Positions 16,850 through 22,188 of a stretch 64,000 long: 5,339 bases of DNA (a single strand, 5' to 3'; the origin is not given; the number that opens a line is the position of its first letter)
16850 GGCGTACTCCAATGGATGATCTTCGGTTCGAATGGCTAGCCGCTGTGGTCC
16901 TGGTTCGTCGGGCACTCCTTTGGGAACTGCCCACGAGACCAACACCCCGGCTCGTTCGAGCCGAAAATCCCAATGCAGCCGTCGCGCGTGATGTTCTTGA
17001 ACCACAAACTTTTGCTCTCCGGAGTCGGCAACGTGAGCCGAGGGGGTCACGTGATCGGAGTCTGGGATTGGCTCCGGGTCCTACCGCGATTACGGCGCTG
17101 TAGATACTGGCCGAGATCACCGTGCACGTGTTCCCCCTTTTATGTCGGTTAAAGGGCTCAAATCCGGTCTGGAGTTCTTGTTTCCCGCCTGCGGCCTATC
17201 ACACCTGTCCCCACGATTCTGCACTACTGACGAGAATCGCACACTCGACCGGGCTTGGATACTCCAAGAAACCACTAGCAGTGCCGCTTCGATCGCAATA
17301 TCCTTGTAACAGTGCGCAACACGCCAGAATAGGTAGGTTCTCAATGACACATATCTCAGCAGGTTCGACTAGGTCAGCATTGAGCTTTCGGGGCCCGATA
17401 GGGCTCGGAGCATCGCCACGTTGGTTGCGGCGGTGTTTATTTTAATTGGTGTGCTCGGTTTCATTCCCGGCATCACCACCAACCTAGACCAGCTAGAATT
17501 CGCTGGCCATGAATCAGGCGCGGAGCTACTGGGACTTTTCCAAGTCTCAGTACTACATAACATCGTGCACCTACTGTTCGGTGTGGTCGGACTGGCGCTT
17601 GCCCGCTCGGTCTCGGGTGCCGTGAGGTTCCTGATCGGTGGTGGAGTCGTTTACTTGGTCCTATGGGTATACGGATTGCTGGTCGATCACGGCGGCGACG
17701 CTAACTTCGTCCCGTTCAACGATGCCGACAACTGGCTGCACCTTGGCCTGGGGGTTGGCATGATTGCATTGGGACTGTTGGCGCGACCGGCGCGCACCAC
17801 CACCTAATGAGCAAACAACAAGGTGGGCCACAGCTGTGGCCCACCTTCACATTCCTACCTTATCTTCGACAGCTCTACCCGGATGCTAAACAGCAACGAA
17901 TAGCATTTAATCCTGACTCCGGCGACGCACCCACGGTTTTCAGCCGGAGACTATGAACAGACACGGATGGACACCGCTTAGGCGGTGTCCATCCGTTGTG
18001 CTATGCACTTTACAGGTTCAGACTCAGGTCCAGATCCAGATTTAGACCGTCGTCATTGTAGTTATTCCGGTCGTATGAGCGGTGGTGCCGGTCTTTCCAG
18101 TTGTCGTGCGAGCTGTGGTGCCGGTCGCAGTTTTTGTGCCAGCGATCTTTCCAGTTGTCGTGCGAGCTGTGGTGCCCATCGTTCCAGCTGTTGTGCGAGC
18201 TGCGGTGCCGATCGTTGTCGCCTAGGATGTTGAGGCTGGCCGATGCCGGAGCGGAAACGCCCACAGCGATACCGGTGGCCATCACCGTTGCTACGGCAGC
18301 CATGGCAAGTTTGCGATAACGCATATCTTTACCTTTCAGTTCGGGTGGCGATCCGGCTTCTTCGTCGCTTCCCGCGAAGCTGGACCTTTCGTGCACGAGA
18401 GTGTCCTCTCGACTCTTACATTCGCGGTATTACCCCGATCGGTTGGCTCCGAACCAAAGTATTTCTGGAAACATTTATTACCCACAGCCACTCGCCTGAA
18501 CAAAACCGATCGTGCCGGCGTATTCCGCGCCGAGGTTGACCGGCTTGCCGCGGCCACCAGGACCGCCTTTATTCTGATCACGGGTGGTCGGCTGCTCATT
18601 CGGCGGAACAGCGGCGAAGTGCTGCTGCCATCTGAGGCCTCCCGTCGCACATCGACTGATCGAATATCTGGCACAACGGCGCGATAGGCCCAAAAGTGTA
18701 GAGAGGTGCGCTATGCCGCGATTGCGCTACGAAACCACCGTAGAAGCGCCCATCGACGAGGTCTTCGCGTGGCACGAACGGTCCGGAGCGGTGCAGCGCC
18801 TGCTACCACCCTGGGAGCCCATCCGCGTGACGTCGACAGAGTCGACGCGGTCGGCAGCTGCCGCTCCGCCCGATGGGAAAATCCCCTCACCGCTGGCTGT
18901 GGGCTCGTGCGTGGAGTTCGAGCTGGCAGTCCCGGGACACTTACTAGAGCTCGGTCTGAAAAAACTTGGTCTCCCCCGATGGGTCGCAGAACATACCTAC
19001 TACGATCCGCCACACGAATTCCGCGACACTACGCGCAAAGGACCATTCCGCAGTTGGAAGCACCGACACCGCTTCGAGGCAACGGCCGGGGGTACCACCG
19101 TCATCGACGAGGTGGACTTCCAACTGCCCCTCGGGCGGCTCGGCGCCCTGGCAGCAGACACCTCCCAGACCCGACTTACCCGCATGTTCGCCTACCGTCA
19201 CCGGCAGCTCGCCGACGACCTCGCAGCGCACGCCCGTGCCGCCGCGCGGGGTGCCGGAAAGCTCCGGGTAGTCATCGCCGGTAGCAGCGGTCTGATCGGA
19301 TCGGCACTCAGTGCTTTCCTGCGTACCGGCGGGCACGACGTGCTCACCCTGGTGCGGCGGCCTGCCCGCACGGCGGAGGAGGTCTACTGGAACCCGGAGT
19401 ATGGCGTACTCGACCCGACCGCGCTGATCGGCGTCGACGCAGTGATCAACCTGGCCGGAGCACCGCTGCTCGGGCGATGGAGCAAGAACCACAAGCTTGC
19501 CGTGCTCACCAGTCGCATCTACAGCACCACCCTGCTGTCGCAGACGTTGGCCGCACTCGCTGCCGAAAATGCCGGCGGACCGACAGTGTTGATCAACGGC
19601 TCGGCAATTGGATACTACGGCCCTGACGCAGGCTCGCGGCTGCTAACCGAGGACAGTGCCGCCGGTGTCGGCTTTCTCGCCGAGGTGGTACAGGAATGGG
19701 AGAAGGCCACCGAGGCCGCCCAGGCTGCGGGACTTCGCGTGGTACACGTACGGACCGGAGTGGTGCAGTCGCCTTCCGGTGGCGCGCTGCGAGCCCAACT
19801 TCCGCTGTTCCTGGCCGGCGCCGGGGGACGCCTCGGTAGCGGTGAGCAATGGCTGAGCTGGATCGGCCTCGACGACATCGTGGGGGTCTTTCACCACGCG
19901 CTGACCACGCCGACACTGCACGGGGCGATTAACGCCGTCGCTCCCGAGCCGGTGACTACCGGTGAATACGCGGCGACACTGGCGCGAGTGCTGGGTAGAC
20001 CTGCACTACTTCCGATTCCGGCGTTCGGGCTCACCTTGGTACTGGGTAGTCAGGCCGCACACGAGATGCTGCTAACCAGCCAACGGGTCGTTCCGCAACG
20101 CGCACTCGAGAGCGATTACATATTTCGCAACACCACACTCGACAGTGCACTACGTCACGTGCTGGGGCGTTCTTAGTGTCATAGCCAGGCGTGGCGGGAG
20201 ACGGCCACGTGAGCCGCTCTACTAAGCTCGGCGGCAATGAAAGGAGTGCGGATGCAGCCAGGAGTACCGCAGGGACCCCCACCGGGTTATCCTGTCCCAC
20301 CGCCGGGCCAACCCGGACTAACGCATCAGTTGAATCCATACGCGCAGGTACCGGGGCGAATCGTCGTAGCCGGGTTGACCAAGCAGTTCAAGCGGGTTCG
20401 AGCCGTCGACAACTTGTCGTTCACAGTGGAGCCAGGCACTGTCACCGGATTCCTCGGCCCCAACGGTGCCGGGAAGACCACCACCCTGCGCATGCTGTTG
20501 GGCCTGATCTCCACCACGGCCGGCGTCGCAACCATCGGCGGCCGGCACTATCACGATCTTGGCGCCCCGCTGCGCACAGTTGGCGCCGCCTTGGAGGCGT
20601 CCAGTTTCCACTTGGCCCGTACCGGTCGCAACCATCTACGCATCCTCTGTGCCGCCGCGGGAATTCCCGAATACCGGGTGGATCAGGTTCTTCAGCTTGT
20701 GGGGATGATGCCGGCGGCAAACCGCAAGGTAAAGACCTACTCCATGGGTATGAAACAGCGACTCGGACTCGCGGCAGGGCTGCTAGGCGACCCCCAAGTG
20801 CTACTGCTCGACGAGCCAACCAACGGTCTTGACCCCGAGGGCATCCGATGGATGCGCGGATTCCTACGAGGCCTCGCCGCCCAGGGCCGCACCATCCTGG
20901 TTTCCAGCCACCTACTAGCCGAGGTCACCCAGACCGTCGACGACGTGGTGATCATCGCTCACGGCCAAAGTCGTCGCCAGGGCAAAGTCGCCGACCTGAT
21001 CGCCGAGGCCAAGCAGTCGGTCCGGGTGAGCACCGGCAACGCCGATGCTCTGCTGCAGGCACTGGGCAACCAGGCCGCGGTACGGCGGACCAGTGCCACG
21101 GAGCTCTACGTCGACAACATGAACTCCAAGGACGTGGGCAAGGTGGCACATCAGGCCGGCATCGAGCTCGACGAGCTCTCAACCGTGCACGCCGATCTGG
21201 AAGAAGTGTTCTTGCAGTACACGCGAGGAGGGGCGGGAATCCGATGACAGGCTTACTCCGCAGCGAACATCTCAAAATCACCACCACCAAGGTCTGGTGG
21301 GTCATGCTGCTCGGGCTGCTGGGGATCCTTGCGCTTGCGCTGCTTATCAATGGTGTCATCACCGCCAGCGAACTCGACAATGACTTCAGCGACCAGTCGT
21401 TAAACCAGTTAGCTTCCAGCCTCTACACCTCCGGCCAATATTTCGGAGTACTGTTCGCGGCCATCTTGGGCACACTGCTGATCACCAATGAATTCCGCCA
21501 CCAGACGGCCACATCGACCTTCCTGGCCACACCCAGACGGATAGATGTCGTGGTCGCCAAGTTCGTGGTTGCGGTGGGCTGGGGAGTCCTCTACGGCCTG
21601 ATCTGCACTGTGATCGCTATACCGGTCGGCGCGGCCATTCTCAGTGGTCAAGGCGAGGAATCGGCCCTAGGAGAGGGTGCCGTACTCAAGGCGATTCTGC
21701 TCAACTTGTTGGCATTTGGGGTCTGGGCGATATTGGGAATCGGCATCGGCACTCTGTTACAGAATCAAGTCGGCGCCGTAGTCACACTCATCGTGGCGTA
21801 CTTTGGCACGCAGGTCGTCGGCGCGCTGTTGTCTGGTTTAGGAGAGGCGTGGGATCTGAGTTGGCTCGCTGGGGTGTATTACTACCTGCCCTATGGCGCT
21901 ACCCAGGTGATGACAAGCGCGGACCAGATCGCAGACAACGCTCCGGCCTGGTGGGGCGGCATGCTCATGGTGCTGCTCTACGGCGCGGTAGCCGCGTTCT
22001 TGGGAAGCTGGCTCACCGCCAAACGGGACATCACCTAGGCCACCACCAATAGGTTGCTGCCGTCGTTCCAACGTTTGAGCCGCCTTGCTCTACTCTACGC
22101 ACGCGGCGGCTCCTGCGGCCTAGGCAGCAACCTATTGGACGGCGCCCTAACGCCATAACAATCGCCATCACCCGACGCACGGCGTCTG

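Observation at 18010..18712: Secreted 73-aa His/Trp-rich repeat protein behind a 388-bp leader/intergenic region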

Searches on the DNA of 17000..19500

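Call 5: search_rna_families(source=window, start=17000, end=19500, threshold=evalue, max_evalue=10)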
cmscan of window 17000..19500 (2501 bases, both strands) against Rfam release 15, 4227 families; matches with E-value up to 10: 2.
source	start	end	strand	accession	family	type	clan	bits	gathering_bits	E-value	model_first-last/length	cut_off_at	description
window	17481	17578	-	RF00534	SgrS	Gene; antisense;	-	13.8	37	0.74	1-232/232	no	SgrS RNA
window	18223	18283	+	RF01119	sR32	Gene; snRNA; snoRNA; CD-box;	-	11.8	40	6.1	1-57/57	no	Small nucleolar RNA sR32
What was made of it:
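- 18530..18715 (.): About 190 nt of window-specific intergenic DNA next to the epimerase start. The boundaries are approximate. No Rfam match (call 5).
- On Riboswitch or other described cis-regulatory leader RNA (Rfam 15): cmscan of 17000-19500 at E<=10 gave only two chance-level hits, both outside the leader (SgrS at 17481-17578, E=0.74; sR32 at 18223-18283, inside the coding sequence, E=6.1) (call 5).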

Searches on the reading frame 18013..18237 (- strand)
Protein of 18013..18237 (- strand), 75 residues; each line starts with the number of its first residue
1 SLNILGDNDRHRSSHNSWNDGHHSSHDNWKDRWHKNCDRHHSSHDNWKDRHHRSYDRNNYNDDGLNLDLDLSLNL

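Call 58: search_solved_structures(query=window:18013-18237:-, max_evalue=10)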
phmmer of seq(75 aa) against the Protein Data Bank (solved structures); distinct sequences matched with E-value up to 10: 5.
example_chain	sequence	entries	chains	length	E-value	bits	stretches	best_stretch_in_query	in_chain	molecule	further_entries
1wt9_A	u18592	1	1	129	1.2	13.2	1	10-42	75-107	agkisacutacin A chain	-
1iod_A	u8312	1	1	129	1.2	13.2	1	10-42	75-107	COAGULATION FACTOR X BINDING PROTEIN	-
1y17_A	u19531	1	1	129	1.6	12.8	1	10-43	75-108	anticoagulant protein A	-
1tdq_B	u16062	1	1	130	2.2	12.4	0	5-33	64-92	Aggrecan core protein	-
5xn9_A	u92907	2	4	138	3.2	11.9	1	10-71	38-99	SAHS1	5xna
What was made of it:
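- On SmbP-like small metal-binding protein: phmmer against all PDB chains at E<=10 gave only C-type lectin-like chains, an aggrecan chain and SAHS1 at E>1 (call 58).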

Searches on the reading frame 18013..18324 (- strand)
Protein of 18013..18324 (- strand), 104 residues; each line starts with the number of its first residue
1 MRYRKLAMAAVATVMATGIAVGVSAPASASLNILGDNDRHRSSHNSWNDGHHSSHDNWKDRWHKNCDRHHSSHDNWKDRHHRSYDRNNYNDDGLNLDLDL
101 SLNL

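Call 4: search_protein_families(library=pfam, proteins=[window:18013-18324:-], max_evalue=0.1)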
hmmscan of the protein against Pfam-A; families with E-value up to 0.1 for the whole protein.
seq(104 aa): 0 families

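Call 6: find_homologous_proteins(query=window:18013-18324:-, max_evalue=0.01)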
Query seq(104 aa) (104 aa): 1 proteins with E <= 0.01 among 5 candidates.
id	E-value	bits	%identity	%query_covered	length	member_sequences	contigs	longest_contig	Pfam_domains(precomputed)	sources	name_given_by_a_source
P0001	1.2e-62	227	100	100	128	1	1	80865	-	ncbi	-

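Call 7: search_protein_families(library=ncbifam, proteins=[window:18013-18324:-], max_evalue=1)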
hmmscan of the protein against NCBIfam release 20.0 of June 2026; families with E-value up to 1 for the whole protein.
seq(104 aa): 0 families

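Call 8: find_encoding_contigs(protein=P0001, flank=10000)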
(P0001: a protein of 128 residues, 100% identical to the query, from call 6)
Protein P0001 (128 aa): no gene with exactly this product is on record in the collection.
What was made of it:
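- Tried and rejected: Exact look-up of the 128-aa model: not on record (call 8).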

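Call 9: list_cluster_members(proteins=[P0001])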
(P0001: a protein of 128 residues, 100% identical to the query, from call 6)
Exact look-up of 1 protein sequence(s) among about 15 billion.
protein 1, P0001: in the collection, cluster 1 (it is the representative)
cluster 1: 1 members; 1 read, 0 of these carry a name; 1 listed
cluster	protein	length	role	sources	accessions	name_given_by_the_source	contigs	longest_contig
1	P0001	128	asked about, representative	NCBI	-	-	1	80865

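Call 19: search_protein_representatives(protein=window:18013-18324:-)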
Query: 104 residues. Proteins with E-value up to 0.001 (for the whole library): 3; up to 1e-10: 3; up to 1e-30: 1. The best 3 are listed.
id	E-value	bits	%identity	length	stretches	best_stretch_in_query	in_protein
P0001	3.7e-63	226.7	100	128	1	1-104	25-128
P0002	1.2e-19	86.7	31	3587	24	25-76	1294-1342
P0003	6.0e-12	61.9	50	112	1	1-104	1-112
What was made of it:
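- On The new three-member family itself: E=6e-12 to P0003 in an exhaustive HMMER search (call 19).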

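Call 21: find_encoding_contigs(protein=P0003, flank=10000)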
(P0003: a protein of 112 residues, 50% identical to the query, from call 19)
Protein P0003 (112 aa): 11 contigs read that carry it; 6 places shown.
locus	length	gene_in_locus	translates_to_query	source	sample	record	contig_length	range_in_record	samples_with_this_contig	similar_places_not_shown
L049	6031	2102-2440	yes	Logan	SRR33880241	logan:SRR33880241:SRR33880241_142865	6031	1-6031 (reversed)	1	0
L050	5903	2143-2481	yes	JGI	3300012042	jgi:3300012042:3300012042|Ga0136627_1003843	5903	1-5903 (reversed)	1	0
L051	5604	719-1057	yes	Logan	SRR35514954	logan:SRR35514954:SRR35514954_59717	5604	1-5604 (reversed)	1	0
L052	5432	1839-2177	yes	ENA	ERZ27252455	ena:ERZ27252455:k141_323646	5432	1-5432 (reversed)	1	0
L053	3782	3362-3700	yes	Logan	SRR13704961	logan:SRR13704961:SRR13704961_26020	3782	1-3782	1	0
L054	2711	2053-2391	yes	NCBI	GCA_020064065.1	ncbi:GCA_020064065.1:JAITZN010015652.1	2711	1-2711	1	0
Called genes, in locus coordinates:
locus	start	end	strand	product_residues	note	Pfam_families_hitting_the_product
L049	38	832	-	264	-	PF12730:ABC2_membrane_4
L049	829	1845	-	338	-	PF00005:ABC_tran, PF13304:AAA_21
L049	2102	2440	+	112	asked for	-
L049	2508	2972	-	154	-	PF14325:DUF4383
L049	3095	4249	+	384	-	PF01068:DNA_ligase_A_M, PF04679:DNA_ligase_A_C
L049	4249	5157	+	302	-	PF21686:LigD_Prim-Pol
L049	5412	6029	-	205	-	?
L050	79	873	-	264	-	PF12730:ABC2_membrane_4 (weak)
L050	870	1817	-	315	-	PF00005:ABC_tran, PF13304:AAA_21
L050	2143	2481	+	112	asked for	-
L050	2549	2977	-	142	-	PF14325:DUF4383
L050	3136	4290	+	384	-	PF01068:DNA_ligase_A_M, PF04679:DNA_ligase_A_C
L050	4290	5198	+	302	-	PF21686:LigD_Prim-Pol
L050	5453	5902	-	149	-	?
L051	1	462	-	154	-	?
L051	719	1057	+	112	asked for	-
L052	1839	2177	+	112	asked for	-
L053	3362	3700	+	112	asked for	-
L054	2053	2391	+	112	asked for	-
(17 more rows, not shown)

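Call 23: find_homologous_proteins(query=A1, max_evalue=1)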
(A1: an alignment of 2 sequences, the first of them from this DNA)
Query A1 (2 sequences) (104 aa, profile of the alignment): 2 proteins with E <= 1 among 2231 candidates.
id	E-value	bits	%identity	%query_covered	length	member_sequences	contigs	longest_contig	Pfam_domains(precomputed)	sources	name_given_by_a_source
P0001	6.1e-53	196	100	100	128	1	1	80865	-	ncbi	-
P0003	1.4e-51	192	73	49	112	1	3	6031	-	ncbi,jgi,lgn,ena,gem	jgi:hypothetical protein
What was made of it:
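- There is almost no database homology (calls 6, 19, 23).
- Tried and rejected: Word-indexed homology search, with the protein and with a two-sequence profile: only the protein itself and P0003 (calls 6, 23).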

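Call 44: find_related_loci(query=A4, collection=metagenome_contigs, flank=4000)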
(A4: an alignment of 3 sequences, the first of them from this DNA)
Query A4 (104 aa) in metagenome_contigs; peptide patterns used: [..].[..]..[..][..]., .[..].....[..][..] (x = any residue, [..] = any of these).
87 stretches matched a pattern; 1 encode a relative of the query (tblastn E <= 1e-3); 1 distinct loci.
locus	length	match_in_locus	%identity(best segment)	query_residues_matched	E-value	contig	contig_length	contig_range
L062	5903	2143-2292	73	1-51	9e-19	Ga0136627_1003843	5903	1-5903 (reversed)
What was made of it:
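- Tried and rejected: Metagenome scan with the three-sequence alignment: only the JGI contig already known (call 44).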

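Call 52: predict_structure(alignment_id=A1)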
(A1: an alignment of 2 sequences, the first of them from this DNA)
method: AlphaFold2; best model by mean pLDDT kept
length: 104 residues; sequences in the alignment: 2
mean_pLDDT: 52.4   pTM: 0.19
mean pLDDT of the five models: 52.4, 50.4, 50.2, 49.1, 43.1
residues with pLDDT >= 90: 0; 70-90: 0; 50-70: 63; < 50: 41
segments of 3 or more residues with pLDDT < 50: 21-31, 49-55, 83-86, 88-90
pLDDT, mean of each block of 10 residues (from residue 1): 54 59 47 51 48 51 56 49 50 58 53
secondary structure, 60 per line:
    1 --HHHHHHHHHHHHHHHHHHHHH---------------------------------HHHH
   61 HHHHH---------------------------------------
elements in order: H3-23 H57-65
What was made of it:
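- On Sec (signal peptidase I) secretory precursor: The AlphaFold model has a helix at residues 3-23 (call 52).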

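Call 59: search_protein_families(library=pfam, proteins=[P0003], max_evalue=1)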
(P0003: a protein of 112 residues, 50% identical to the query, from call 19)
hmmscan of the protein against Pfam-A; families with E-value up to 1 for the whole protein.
P0003 (112 aa): 1 family
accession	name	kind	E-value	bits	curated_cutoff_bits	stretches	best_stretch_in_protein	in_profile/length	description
PF14209.11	DUF4321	-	0.067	13.5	27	1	14-34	3-23/48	Domain of unknown function (DUF4321)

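Call 88: predict_structure(alignment_id=A7)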
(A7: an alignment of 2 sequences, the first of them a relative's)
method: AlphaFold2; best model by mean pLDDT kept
length: 112 residues; sequences in the alignment: 2
mean_pLDDT: 54.4   pTM: 0.20
mean pLDDT of the five models: 54.4, 52.9, 51.8, 50.1, 50.0
residues with pLDDT >= 90: 0; 70-90: 0; 50-70: 87; < 50: 25
segments of 3 or more residues with pLDDT < 50: 22-29, 64-66, 91-93
pLDDT, mean of each block of 10 residues (from residue 1): 56 61 46 53 53 58 53 53 54 50 63 46
secondary structure, 60 per line:
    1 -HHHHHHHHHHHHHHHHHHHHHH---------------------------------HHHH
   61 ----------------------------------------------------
elements in order: H2-23 H57-60
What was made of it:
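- On SmbP-like small metal-binding protein: The model is disordered, so a fold search would be meaningless (calls 52, 88).
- Predicted disorder: pLDDT 52 and 54, with only the signal peptide helical (calls 52, 88). AlphaFold does not predict beta-strands at the termini (calls 52, 88), although this was a monomer prediction from a two-sequence alignment.
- Tried and rejected: Structure prediction, twice: disordered, so no fold search was run (calls 52, 88).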

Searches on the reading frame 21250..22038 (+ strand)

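Call 86: search_protein_families(library=pfam, proteins=[window:21250-22038:+], max_evalue=0.001)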
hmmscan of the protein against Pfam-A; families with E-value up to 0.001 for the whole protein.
window:21250-22038:+ (262 aa): 2 families
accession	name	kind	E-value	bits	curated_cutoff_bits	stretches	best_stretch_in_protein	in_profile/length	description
PF12730.13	ABC2_membrane_4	-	1.3e-09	38.7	27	1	2-185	1-174/179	ABC-2 family transporter protein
PF12679.13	ABC2_membrane_2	-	9.7e-06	25.5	27.2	1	4-195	5-203/283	ABC-2 family transporter protein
